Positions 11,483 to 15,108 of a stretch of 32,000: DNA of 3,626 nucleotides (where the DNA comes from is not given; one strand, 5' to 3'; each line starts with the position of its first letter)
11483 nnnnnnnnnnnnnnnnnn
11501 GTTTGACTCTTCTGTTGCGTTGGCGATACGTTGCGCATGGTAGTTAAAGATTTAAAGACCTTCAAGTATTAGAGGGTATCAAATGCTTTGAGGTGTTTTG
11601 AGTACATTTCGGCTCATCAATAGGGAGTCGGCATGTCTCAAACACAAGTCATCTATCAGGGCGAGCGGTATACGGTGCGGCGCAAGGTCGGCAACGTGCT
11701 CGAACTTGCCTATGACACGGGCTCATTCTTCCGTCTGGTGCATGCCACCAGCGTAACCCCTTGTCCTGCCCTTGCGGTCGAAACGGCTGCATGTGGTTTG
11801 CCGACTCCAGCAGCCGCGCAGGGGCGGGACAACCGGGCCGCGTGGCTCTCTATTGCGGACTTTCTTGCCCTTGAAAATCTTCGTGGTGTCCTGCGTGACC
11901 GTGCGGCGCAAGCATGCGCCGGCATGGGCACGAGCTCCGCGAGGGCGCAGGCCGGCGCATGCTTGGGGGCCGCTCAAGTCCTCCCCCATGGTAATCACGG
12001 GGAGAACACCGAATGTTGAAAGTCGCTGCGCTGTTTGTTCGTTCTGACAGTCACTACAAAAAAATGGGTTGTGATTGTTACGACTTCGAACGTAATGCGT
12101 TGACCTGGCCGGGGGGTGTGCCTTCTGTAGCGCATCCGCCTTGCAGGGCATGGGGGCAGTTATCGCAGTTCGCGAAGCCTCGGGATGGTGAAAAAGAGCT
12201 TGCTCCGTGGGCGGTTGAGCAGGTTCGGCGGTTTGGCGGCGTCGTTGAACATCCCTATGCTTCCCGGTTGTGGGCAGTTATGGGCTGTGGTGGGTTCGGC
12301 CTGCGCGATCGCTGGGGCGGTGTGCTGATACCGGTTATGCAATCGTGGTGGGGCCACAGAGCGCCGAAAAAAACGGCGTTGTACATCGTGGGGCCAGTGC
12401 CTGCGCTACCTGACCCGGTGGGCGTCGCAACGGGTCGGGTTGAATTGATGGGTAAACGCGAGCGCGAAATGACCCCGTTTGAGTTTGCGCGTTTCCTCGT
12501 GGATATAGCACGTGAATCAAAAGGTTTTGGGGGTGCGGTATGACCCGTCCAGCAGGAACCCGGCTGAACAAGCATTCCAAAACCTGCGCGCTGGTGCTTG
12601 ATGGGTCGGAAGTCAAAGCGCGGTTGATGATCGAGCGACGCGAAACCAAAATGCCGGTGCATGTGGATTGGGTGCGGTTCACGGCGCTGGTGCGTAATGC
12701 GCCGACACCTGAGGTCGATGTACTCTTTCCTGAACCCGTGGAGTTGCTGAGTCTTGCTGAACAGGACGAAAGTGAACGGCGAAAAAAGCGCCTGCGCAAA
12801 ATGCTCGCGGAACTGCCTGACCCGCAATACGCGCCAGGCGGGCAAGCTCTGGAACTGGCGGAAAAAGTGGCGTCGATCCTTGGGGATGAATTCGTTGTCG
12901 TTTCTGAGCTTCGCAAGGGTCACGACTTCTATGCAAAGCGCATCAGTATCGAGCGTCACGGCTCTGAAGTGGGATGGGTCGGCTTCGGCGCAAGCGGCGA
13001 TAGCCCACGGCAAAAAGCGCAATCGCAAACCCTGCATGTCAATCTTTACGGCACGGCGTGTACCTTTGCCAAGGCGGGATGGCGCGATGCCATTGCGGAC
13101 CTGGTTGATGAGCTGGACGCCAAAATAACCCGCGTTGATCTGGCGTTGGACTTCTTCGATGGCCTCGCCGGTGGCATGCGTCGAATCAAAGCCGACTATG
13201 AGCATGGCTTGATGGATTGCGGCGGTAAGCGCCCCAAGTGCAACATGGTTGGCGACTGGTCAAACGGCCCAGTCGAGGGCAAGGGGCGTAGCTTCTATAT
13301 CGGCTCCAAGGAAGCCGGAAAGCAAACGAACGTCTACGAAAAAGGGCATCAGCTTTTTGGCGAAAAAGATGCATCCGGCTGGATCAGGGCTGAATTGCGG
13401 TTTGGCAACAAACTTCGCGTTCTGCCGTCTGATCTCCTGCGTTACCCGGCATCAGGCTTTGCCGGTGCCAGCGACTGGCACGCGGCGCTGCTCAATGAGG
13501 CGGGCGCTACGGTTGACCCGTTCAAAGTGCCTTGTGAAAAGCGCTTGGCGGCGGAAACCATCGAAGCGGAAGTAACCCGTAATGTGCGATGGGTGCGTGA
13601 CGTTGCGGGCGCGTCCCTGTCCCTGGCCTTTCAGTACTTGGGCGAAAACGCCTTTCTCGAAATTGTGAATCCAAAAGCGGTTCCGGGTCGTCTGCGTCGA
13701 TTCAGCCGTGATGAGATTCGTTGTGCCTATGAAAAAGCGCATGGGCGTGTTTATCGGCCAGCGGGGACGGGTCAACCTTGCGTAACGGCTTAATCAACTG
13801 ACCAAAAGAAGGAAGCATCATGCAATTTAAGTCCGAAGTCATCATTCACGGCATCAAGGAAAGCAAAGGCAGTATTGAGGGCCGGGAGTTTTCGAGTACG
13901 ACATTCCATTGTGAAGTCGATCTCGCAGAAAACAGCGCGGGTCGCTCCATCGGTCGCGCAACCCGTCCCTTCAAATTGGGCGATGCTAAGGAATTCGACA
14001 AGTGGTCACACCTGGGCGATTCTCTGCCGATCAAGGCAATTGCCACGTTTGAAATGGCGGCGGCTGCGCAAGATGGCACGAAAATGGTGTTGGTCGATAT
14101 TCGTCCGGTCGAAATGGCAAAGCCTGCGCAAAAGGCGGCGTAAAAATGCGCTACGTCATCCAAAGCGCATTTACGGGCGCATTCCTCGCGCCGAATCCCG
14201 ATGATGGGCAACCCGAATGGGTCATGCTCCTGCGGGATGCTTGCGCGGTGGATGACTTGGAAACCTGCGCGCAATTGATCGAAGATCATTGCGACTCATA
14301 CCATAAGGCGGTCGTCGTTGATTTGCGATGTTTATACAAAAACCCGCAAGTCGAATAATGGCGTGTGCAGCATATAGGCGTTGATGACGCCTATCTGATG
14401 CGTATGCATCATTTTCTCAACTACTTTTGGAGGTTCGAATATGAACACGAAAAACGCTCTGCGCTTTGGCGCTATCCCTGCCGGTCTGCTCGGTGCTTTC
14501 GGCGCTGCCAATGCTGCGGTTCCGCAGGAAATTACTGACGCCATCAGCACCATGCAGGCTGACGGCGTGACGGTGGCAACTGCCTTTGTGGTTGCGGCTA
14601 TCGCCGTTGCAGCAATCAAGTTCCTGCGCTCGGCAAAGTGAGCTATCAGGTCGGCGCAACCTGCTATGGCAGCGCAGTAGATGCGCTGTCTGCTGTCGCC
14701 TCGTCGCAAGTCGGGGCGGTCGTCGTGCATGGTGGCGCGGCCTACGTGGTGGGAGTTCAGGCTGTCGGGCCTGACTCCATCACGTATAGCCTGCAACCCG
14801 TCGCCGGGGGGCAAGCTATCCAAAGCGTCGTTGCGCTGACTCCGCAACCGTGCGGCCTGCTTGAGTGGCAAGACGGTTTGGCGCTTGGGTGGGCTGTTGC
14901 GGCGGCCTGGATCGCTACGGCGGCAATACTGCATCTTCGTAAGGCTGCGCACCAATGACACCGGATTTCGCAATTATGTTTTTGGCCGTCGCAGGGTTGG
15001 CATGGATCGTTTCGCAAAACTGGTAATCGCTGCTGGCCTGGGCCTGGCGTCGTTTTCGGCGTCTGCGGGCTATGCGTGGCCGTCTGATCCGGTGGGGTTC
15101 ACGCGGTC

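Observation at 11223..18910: Integrase-less inovirus prophage bracketed by direct dif-like sites: candidate XerCD-dependent IMEX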

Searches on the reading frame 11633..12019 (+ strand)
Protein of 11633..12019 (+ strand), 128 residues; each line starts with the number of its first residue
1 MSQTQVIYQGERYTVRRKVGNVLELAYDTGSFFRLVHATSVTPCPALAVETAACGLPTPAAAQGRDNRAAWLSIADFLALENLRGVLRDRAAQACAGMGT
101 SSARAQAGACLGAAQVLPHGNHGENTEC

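Call 8: search_protein_families(library=pfam, max_evalue=0.01, proteins=[window:11633-12019:+])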
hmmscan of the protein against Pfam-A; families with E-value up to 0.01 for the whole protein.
window:11633-12019:+ (128 aa): 0 families

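Call 10: search_protein_families(library=phrogs, max_evalue=0.001, proteins=[window:11633-12019:+])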
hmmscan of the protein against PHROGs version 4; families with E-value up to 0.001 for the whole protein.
window:11633-12019:+ (128 aa): 0 families

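Call 45: search_protein_families(library=pfam, max_evalue=10, proteins=[window:11633-12019:+])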
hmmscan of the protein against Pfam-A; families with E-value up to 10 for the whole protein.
window:11633-12019:+ (128 aa): 0 families

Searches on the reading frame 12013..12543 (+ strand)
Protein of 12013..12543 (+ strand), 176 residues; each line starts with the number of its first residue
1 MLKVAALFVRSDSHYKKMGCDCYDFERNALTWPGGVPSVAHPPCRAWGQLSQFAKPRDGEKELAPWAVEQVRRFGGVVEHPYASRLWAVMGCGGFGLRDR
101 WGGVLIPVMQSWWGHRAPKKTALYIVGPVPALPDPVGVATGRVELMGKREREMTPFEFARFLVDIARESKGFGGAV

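Call 8: search_protein_families(library=pfam, max_evalue=0.01, proteins=[window:12013-12543:+])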
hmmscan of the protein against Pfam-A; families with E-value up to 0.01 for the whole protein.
window:12013-12543:+ (176 aa): 0 families

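Call 10: search_protein_families(library=phrogs, max_evalue=0.001, proteins=[window:12013-12543:+])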
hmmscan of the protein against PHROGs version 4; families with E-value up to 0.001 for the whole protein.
window:12013-12543:+ (176 aa): 1 family
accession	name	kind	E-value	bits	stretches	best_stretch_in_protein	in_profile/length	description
phrog_12600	-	unknown function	1.9e-52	178.7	1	2-144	2-149/203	-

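Call 89: search_solved_structures(query=window:12013-12543:+, max_evalue=1)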
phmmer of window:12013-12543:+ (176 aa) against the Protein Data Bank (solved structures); distinct sequences matched with E-value up to 1: 0.

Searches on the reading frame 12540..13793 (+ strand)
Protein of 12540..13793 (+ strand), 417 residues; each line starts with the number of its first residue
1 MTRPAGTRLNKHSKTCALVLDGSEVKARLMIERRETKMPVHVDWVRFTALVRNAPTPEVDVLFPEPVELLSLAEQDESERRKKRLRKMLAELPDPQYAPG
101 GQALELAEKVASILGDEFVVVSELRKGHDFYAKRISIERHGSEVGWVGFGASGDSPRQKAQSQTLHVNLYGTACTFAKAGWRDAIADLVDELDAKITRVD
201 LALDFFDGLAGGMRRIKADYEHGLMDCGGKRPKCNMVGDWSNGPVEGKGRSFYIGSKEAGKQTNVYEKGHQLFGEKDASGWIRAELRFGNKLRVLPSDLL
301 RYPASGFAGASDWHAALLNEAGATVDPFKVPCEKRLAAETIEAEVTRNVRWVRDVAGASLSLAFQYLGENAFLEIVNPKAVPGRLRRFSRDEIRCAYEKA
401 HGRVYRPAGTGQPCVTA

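Call 8: search_protein_families(library=pfam, max_evalue=0.01, proteins=[window:12540-13793:+])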
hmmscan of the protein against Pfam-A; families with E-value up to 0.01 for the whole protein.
window:12540-13793:+ (417 aa): 1 family
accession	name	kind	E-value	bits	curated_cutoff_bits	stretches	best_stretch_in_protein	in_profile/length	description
PF02486.25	Rep_trans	-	7.1e-23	81.7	29.6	1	194-311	1-120/201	Replication initiation factor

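Call 10: search_protein_families(library=phrogs, max_evalue=0.001, proteins=[window:12540-13793:+])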
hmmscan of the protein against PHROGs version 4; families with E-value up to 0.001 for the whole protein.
window:12540-13793:+ (417 aa): 2 families
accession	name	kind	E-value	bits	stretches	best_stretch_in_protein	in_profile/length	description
phrog_453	-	DNA, RNA and nucleotide metabolism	2.6e-67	229.1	1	30-393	107-424/447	replication initiation protein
phrog_16222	-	unknown function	0.00068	20.3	1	199-361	1-150/193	-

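Call 14: find_encoding_contigs(protein=window:12540-13793:+, flank=10000, max_places=10)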
Protein window:12540-13793:+ (417 aa): no gene with exactly this product is on record in the collection.

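Call 34: search_dna_similar(query=window:12540-13793:+, collection=phages, mode=protein, max_rows=25)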
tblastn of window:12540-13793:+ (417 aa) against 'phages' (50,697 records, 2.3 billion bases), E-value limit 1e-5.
Records with a match: 71; places in all: 71; records where one place covers at least 80% of the query: 0.
Best place of each record, by identity: <60% 71.
By first word of the organism name: Ralstonia 35; Inovirus 15; Stenotrophomonas 10; Xanthomonas 5; Dulem 3; Vibrio 2; Inoviridae 1.
By host as written in the record: Ralstonia solanacearum 29; Homo sapiens 15; - 6; Stenotrophomonas maltophilia 3; Stenotrophomonas maltophilia str. Khak84 2; Xanthomonas citri subsp. citri Aw12879 2; Varecia variegata 2; Stenotrophomonas maltophilia Khak84 2; and 9 more.
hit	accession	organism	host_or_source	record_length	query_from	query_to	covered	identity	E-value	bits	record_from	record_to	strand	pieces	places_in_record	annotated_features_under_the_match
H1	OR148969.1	Inovirus D_HF6_34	Homo sapiens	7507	109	408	72%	30.7%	3e-18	93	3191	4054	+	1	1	replication initiation factor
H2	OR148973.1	Inovirus D_HF38_14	Homo sapiens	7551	109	408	72%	30.7%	3e-18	93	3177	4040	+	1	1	replication initiation factor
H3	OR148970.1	Inovirus D_HF3_12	Homo sapiens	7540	109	408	72%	30.7%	3e-18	93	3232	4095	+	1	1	replication initiation factor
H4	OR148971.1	Inovirus D_HF4_80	Homo sapiens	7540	109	408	72%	30.7%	3e-18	93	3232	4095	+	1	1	replication initiation factor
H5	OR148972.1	Inovirus D_HF5_75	Homo sapiens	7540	109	408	72%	30.7%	3e-18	93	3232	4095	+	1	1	replication initiation factor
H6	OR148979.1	Inovirus D_HF3_10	Homo sapiens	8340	9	310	72%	26.1%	3e-13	77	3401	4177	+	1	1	replication initiation factor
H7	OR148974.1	Inovirus D_HF4_79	Homo sapiens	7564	103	356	61%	30.1%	3e-17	90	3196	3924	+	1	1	replication initiation factor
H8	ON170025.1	Ralstonia phage YO006_3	Ralstonia solanacearum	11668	164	387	54%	33.9%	1e-19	97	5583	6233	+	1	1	record has no annotation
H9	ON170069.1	Ralstonia phage YO029_2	Ralstonia solanacearum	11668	164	387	54%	33.9%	1e-19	97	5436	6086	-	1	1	record has no annotation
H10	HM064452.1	Ralstonia phage PE226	Ralstonia solanacearum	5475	164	387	54%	33.9%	1e-19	97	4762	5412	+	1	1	putative phage DNA replicase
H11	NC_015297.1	Ralstonia phage PE226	Ralstonia solanacearum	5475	164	387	54%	33.9%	1e-19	97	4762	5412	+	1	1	putative phage DNA replicase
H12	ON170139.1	Ralstonia phage YO084_3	Ralstonia solanacearum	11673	164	387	54%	33.9%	2e-19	97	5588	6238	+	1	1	record has no annotation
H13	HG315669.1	Stenotrophomonas phage SMA6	Stenotrophomonas maltophilia str. Khak84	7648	119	393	66%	26.8%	3e-8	62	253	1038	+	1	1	rstA: phage replication protein | single-stranded DNA binding protein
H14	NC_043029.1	Stenotrophomonas phage SMA6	Stenotrophomonas maltophilia str. Khak84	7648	119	393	66%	26.8%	3e-8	62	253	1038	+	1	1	rstA: phage replication protein | single-stranded DNA binding protein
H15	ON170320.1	Ralstonia phage YO188_1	Ralstonia solanacearum R299, UW30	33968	164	387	54%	32.5%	9e-17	89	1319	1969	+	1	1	record has no annotation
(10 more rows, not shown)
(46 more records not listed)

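Call 38: find_related_loci(query=window:12540-13793:+, collection=viral_contigs, flank=10000)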
Query window:12540-13793:+ (417 aa) in viral_contigs; peptide patterns used: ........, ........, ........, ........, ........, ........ (x = any residue, [..] = any of these).
44 stretches matched a pattern; 43 encode a relative of the query (tblastn E <= 1e-3); 43 distinct loci.
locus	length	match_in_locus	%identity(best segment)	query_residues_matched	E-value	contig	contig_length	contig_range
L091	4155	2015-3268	68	1-413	0e+0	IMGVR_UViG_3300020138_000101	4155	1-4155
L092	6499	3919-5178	64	1-417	0e+0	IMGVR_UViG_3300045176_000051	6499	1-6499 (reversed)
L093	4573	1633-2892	64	1-417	0e+0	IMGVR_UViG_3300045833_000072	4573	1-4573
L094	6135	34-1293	64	1-417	0e+0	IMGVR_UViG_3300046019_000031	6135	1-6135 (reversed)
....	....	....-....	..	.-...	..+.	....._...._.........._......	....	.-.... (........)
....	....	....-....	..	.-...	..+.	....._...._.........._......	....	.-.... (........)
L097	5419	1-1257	64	2-417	0e+0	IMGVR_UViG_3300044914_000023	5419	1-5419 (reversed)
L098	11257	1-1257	65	1-412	5e-178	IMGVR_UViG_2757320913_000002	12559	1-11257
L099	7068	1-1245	63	1-412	7e-177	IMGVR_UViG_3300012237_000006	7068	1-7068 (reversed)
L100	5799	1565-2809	63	1-412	4e-178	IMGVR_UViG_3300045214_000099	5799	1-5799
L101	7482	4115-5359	63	1-412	4e-176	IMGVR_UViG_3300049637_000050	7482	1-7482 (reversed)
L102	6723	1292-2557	63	1-417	4e-176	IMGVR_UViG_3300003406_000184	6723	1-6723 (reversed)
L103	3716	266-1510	63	1-412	0e+0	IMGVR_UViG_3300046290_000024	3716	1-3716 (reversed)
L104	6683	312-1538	64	1-406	3e-175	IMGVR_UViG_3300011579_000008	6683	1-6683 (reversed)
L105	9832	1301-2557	65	1-412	1e-173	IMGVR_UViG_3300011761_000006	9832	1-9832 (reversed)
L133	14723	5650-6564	33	8-360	1e-33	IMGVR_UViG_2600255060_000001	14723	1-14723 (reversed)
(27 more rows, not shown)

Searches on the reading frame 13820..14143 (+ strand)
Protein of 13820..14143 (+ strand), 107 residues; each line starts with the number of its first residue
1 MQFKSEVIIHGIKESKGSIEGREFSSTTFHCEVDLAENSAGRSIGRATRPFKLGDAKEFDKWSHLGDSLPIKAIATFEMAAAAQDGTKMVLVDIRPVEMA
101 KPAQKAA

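Call 8: search_protein_families(library=pfam, max_evalue=0.01, proteins=[window:13820-14143:+])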
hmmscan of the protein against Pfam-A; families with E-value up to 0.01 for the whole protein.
window:13820-14143:+ (107 aa): 0 families

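Call 10: search_protein_families(library=phrogs, max_evalue=0.001, proteins=[window:13820-14143:+])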
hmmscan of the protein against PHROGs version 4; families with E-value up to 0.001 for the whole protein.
window:13820-14143:+ (107 aa): 1 family
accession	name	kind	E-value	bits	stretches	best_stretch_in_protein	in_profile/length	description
phrog_4994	-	unknown function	3.9e-26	92.4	1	1-105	1-101/103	-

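Call 35: find_encoding_contigs(protein=window:13820-14143:+, flank=10000, max_places=10)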
Protein window:13820-14143:+ (107 aa): no gene with exactly this product is on record in the collection.

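Call 88: search_solved_structures(query=window:13820-14143:+, max_evalue=1)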
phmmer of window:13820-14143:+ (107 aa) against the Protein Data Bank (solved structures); distinct sequences matched with E-value up to 1: 0.

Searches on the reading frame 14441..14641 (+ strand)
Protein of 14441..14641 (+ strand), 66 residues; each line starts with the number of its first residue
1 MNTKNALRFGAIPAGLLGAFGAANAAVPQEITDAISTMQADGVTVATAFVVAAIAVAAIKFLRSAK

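Call 8: search_protein_families(library=pfam, max_evalue=0.01, proteins=[window:14441-14641:+])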
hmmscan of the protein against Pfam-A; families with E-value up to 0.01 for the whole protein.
window:14441-14641:+ (66 aa): 1 family
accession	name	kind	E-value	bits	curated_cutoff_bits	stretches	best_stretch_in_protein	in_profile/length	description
PF05356.16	Phage_Coat_B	-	1.3e-09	38.4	23.5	1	12-65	2-55/56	Inovirus Coat protein B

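Call 37: find_encoding_contigs(protein=window:14441-14641:+, flank=10000, max_places=10)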
Protein window:14441-14641:+ (66 aa): no gene with exactly this product is on record in the collection.

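Call 94: search_protein_families(library=phrogs, max_evalue=0.001, proteins=[window:14441-14641:+])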
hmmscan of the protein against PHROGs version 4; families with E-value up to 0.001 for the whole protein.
window:14441-14641:+ (66 aa): 1 family
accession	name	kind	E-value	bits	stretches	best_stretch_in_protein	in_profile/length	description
phrog_7106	-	head and packaging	1.4e-13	52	1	7-64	13-70/72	major head protein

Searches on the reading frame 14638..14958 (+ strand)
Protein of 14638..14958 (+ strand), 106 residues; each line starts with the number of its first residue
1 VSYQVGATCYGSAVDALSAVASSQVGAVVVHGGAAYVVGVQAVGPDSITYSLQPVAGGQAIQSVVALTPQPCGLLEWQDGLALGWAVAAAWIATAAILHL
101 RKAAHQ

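Call 8: search_protein_families(library=pfam, max_evalue=0.01, proteins=[window:14638-14958:+])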
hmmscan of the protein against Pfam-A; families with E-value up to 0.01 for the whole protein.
window:14638-14958:+ (106 aa): 0 families

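Call 10: search_protein_families(library=phrogs, max_evalue=0.001, proteins=[window:14638-14958:+])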
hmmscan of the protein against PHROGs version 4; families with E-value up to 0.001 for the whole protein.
window:14638-14958:+ (106 aa): 0 families
